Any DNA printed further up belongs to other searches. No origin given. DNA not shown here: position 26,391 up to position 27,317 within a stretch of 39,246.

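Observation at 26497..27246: Terminator-insulated membrane-protein moron between late activator and terminase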

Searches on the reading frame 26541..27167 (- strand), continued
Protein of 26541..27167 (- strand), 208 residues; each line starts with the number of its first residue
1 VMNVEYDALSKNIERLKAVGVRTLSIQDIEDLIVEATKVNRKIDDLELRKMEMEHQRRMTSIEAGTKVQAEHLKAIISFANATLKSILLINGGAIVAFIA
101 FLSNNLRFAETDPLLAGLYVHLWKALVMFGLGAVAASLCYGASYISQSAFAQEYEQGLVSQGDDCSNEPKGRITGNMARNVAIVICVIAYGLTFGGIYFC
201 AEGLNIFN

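Call 39: find_encoding_contigs(protein=P0168, flank=6000, max_places=2)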
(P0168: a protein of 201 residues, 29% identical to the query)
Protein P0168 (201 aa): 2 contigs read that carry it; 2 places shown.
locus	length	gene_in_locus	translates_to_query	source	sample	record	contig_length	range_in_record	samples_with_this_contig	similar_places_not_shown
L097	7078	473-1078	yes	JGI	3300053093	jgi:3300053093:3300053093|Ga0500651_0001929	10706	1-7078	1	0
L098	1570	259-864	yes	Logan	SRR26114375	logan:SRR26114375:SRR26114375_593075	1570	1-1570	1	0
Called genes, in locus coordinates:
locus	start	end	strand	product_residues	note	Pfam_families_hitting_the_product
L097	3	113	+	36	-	?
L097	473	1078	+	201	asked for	-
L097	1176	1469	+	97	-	-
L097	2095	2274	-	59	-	-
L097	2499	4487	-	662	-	PF00574:CLP_protease, PF25209:Phage_capsid_4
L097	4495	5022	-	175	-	-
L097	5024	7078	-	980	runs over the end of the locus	PF08707:PriCT_2 (weak), PF06048:DUF927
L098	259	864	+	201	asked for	-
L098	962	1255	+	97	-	-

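Call 40: predict_structure(alignment_id=A1)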
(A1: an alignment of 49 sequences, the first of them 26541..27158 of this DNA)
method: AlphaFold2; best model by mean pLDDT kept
length: 205 residues; sequences in the alignment: 49
mean_pLDDT: 91.2   pTM: 0.70
mean pLDDT of the five models: 91.2, 90.6, 88.7, 87.3, 87.0
residues with pLDDT >= 90: 150; 70-90: 47; 50-70: 8; < 50: 0
segments of 3 or more residues with pLDDT < 50: none
pLDDT, mean of each block of 10 residues (from residue 1): 83 92 90 85 94 96 93 93 96 96 93 94 98 95 90 78 70 91 97 97 92
secondary structure, 60 per line:
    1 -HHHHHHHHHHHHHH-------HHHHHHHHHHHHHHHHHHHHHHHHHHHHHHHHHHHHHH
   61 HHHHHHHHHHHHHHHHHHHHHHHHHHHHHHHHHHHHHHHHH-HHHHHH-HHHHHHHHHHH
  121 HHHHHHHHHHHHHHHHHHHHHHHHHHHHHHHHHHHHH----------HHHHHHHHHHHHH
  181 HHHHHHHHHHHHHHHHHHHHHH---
elements in order: H2-15 H23-101 H103-108 H110-157 H168-202

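Call 42: get_annotated_region(hit=H1, flank=4000)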
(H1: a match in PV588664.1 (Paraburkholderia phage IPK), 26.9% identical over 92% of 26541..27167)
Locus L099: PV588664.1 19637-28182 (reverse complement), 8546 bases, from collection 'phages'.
description: UNVERIFIED: Paraburkholderia phage IPK, complete genome.
organism: Paraburkholderia phage IPK (NCBI taxid 3388560)
taxonomy: Viruses
host: Paraburkholderia caledonica Bk; source: soil; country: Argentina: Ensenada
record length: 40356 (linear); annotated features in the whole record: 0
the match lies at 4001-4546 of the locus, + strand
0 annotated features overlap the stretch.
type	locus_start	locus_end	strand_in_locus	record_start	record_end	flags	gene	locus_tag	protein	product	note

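Call 43: fold_search(model_id=the predicted structure, library=pdb)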
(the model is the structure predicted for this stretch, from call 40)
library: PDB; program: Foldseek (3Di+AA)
matches with E <= 10: 417; with E <= 0.001: 0
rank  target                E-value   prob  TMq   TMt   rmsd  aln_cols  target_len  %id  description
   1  8d9p                  1.7e-01  1.00  0.52  0.54   2.3       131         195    8  De Novo Photosynthetic Reaction Center Protein Equipped with Heme B and Mn(II) cations (released 2022-09-28)
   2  3plt_C                2.2e-01  0.41  0.22  0.22  11.8       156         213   11  Crystal structure of Lsp1 from Saccharomyces cerevisiae (released 2011-06-22)
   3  3plt_B                2.9e-01  0.35  0.21  0.21  12.2       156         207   10  Crystal structure of Lsp1 from Saccharomyces cerevisiae (released 2011-06-22)
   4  8s2p_AAA              3.4e-01  0.69  0.32  0.34   8.3       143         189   11  Crystal structure of Borrelia burgdorferi paralogous family 12 outer surface protein BBH37 (space group p21) (released 2025-03-05)
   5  4w4k_B                3.6e-01  0.33  0.19  0.23  13.5       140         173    7  Crystal structure of a PE25-PPE41 heterodimer from a type VII secretion system of M. tuberculosis (released 2014-10-01)
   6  1x8z_A                3.6e-01  0.30  0.19  0.23  21.6       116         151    9  Crystal structure of a pectin methylesterase inhibitor from Arabidopsis thaliana (released 2004-12-28)
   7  8s2f_AAA              3.8e-01  0.84  0.33  0.37  17.0       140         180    7  Crystal structure of Borrelia burgdorferi paralogous family 12 outer surface protein BBH37 (released 2025-03-05)
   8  8s2f_BBB              3.8e-01  0.51  0.27  0.30  16.1       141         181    9  Crystal structure of Borrelia burgdorferi paralogous family 12 outer surface protein BBH37 (released 2025-03-05)
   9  5h3d_A                4.0e-01  0.20  0.19  0.11  23.0       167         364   14  Helical structure of membrane tubules decorated by ACAP1 (BARPH doamin) protein by cryo-electron microscopy and MD sim (released 2019-01-16)
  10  6wiv_B                5.0e-01  0.38  0.23  0.10  10.6       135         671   12  Structure of human GABA(B) receptor in an inactive state (released 2020-07-01)
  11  8wdf                  5.0e-01  0.16  0.16  0.14  21.6       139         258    9  Chemoreceptor PilJ from Pseudomonas aeruginosa PA14 (released 2024-07-24)
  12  9bia_A                5.3e-01  0.91  0.34  0.57   6.7       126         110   14  Cryo-EM structure of NINJ1 K45Q bound to Nb538 (released 2024-10-16)
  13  8i7r_B4               5.3e-01  0.69  0.43  0.30  11.1       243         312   14  In situ structure of axonemal doublet microtubules in mouse sperm with 48-nm repeat (released 2023-10-11)
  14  9e0h_A                5.3e-01  0.15  0.15  0.19  20.2       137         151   18  De novo calcium channel heptamer, CalC6_3 with DHR extensions. Off target multimerization state (released 2025-10-01)
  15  5vju                  5.9e-01  0.93  0.41  0.43   7.8       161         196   10  De Novo Photosynthetic Reaction Center Protein Variant Equipped with His-Tyr H-bond, Heme B, and Cd(II) ions (released 2018-04-25)
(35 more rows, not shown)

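Call 55: search_solved_structures(query=A1, max_evalue=1)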
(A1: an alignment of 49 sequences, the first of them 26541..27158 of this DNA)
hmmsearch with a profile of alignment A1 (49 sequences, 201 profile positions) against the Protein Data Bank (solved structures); distinct sequences matched with E-value up to 1: 6.
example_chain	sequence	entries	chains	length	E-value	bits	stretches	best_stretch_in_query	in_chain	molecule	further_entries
8oin_Bp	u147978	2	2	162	0.13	14.9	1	5-88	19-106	Mitochondrial ribosomal protein L40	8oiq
4v1a_d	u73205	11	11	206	0.22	14.1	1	5-88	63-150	MITORIBOSOMAL PROTEIN ML40, MRPL40 | 39S ribosomal protein L40, mitochondrial isoform 1 | Mitochondrial ribosomal protein L40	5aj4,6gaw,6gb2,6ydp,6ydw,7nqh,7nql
9e9c_8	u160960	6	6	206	0.26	13.8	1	5-87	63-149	Large ribosomal subunit protein mL40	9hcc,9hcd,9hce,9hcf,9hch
3j7y_8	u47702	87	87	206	0.41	13.2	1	3-87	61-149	mL40 | 39S ribosomal protein L40, mitochondrial | Large ribosomal subunit protein mL40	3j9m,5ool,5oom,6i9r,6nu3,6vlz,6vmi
9bqx_A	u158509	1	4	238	0.69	12.5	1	12-79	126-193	Amphiphysin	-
5j0j_A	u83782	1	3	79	0.72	12.4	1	4-54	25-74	designed protein 2L6HC3_6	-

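Call 58: fold_search(model_id=the predicted structure, library=viral)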
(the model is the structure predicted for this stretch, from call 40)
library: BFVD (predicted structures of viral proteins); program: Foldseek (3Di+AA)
matches with E <= 10: 519; with E <= 0.001: 0
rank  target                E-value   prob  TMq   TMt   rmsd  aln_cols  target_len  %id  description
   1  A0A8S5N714            6.0e-02  1.00  0.40  0.53   5.4       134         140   13  Uncharacterized protein [Myoviridae sp. ctlHW5]
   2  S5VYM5                7.8e-02  0.93  0.31  0.39  13.2       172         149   11  (no name in the UniProt tables at hand)
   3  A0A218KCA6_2          1.6e-01  0.66  0.32  0.07  15.2       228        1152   11  Putative tail tape measure protein [Bacillus phage PBC2]
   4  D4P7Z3                2.1e-01  0.66  0.24  0.32  19.6       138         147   14  Gp18 [Rhodococcus phage ReqiPine5]
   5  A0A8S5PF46            2.6e-01  0.90  0.30  0.48   7.1       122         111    7  Uncharacterized protein [Siphoviridae sp. ctWKa2]
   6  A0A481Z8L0            2.7e-01  0.60  0.27  0.28  19.0       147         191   10  Transmembrane protein [Pithovirus LCPAC304]
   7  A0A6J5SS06            2.7e-01  0.60  0.31  0.07  54.8       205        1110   12  Uncharacterized protein [uncultured Caudovirales phage]
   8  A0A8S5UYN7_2          3.0e-01  0.87  0.36  0.11  40.8       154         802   14  Endosialidase chaperone [Siphoviridae sp. ctkKt3]
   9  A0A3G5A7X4            3.5e-01  0.54  0.28  0.32  23.1       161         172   10  Uncharacterized protein [Harvfovirus sp.]
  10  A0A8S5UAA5            3.5e-01  0.54  0.33  0.14  19.5       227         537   14  L SHAPED TAIL FIBER PROTEIN [Myoviridae sp. ctNrE4]
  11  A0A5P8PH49            3.9e-01  0.75  0.33  0.26  18.0       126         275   13  Putative anti-sigma cofactor [Serratia phage Muldoon]
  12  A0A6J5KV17            4.2e-01  0.30  0.21  0.16  28.5       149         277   16  Uncharacterized protein [uncultured Caudovirales phage]
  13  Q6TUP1                4.2e-01  0.15  0.15  0.12  20.3       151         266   10  128L [Yaba monkey tumor virus (strain VR587)]
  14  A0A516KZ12            4.6e-01  0.47  0.22  0.37   8.2       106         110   12  (no name in the UniProt tables at hand)
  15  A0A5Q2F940            4.9e-01  0.85  0.37  0.41   5.3       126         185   13  (no name in the UniProt tables at hand)
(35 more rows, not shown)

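Call 60: find_encoding_contigs(protein=P0005, flank=5000, max_places=3)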
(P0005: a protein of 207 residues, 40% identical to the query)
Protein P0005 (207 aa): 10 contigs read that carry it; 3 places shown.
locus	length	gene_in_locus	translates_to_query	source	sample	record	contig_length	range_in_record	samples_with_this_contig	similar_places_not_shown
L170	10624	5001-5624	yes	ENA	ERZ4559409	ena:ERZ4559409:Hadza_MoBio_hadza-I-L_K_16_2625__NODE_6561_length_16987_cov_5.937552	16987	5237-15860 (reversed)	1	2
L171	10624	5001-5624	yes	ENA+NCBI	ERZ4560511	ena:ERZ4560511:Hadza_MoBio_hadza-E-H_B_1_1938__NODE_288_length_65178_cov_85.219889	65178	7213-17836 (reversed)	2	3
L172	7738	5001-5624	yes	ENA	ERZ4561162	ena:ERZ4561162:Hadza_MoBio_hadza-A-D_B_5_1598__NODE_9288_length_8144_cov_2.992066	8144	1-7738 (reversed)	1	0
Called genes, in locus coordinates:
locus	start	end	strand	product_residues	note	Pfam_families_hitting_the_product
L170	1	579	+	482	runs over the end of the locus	PF13727:CoA_binding_3, PF02397:Bac_transf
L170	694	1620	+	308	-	PF13428:TPR_14 (faint), PF14559:TPR_19 (faint), PF12895:ANAPC3 (faint)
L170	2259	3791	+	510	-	PF04326:SLFN_AlbA_2, PF13749:HATPase_c_4 (weak)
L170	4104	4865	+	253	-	PF14393:DUF4422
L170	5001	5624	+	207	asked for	-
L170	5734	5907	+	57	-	-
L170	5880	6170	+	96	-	-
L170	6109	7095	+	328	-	PF07693:KAP_NTPase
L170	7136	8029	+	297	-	PF00535:Glycos_transf_2, PF13641:Glyco_tranf_2_3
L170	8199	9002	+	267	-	PF04991:LicD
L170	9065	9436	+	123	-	-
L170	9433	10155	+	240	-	PF00483:NTP_transferase (weak), PF01128:IspD, PF12804:NTP_transf_3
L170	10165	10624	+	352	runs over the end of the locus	PF01073:3Beta_HSD, PF01370:Epimerase, PF02719:Polysacc_synt_2, PF07993:NAD_binding_4, PF16363:GDP_Man_Dehyd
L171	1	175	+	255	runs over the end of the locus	PF02463:SMC_N (faint), PF00005:ABC_tran, PF13304:AAA_21 (weak)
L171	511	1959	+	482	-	PF13727:CoA_binding_3, PF02397:Bac_transf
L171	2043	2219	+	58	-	-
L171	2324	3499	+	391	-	PF06114:Peptidase_M78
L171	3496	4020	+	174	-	PF14367:DUF4411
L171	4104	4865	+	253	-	PF14393:DUF4422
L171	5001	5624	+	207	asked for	-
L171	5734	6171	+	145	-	PF07693:KAP_NTPase (weak)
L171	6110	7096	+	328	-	PF07693:KAP_NTPase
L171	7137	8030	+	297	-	PF00535:Glycos_transf_2, PF13641:Glyco_tranf_2_3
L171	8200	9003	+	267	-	PF04991:LicD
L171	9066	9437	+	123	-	-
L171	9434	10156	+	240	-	PF00483:NTP_transferase (weak), PF01128:IspD, PF12804:NTP_transf_3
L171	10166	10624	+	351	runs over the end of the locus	PF01073:3Beta_HSD, PF01370:Epimerase, PF02719:Polysacc_synt_2, PF07993:NAD_binding_4, PF16363:GDP_Man_Dehyd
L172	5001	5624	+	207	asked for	-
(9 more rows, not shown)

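Call 61: find_encoding_contigs(protein=P0008, flank=5000, max_places=3)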
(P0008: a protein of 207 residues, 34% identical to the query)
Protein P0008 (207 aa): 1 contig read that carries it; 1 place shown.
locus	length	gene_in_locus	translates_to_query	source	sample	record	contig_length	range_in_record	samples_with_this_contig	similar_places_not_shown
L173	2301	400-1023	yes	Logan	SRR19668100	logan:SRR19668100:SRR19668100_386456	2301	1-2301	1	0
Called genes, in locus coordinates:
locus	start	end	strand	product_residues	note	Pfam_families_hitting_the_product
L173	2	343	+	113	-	?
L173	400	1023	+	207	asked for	-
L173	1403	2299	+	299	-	?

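Call 67: find_encoding_contigs(protein=P0010, flank=6000, max_places=3)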
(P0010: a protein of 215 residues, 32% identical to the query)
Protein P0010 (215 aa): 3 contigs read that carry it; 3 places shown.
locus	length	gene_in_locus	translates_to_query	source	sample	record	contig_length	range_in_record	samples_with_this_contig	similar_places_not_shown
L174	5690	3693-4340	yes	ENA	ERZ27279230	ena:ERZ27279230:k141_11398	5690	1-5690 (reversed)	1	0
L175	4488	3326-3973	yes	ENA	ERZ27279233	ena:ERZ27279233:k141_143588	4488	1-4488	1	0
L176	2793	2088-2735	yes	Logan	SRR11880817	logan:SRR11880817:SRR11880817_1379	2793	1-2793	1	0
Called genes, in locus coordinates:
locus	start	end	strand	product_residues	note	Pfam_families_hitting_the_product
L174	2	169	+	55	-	?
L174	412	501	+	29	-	PF12358:DUF3644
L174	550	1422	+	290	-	PF12358:DUF3644, PF18740:EC042_2821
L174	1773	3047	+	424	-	PF02463:SMC_N (faint), PF13304:AAA_21, PF13175:AAA_15 (weak)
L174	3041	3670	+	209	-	PF13707:RloB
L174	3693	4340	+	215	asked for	-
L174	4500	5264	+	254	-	PF14393:DUF4422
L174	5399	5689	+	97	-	?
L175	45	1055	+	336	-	PF12358:DUF3644, PF18740:EC042_2821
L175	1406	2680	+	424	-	PF02463:SMC_N (faint), PF13304:AAA_21, PF13175:AAA_15 (weak)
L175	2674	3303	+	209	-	PF13707:RloB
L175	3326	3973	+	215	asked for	-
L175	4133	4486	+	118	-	?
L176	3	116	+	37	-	?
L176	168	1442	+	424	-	PF02463:SMC_N (faint), PF13304:AAA_21, PF13175:AAA_15 (weak)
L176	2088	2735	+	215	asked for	-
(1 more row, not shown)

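Call 68: find_encoding_contigs(protein=P0011, flank=6000, max_places=3)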
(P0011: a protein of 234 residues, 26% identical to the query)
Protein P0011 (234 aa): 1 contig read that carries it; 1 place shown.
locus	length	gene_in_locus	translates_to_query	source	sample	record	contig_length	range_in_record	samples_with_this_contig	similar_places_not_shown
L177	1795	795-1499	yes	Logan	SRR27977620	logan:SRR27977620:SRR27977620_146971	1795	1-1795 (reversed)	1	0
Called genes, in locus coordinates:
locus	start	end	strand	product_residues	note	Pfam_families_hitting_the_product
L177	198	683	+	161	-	-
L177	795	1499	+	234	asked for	-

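Call 69: find_encoding_contigs(protein=P0165, flank=6000, max_places=2)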
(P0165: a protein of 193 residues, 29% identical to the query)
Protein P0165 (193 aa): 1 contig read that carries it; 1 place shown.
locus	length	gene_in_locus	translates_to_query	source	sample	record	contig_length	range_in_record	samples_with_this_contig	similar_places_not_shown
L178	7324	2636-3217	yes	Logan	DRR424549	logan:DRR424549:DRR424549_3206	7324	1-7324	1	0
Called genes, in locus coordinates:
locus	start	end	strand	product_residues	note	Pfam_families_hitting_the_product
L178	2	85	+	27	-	?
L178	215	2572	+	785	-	PF06934:CTI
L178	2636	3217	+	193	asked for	-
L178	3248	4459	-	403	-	PF12867:DinB_2, PF03781:FGE-sulfatase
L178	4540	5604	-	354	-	PF10017:Methyltransf_33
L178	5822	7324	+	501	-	?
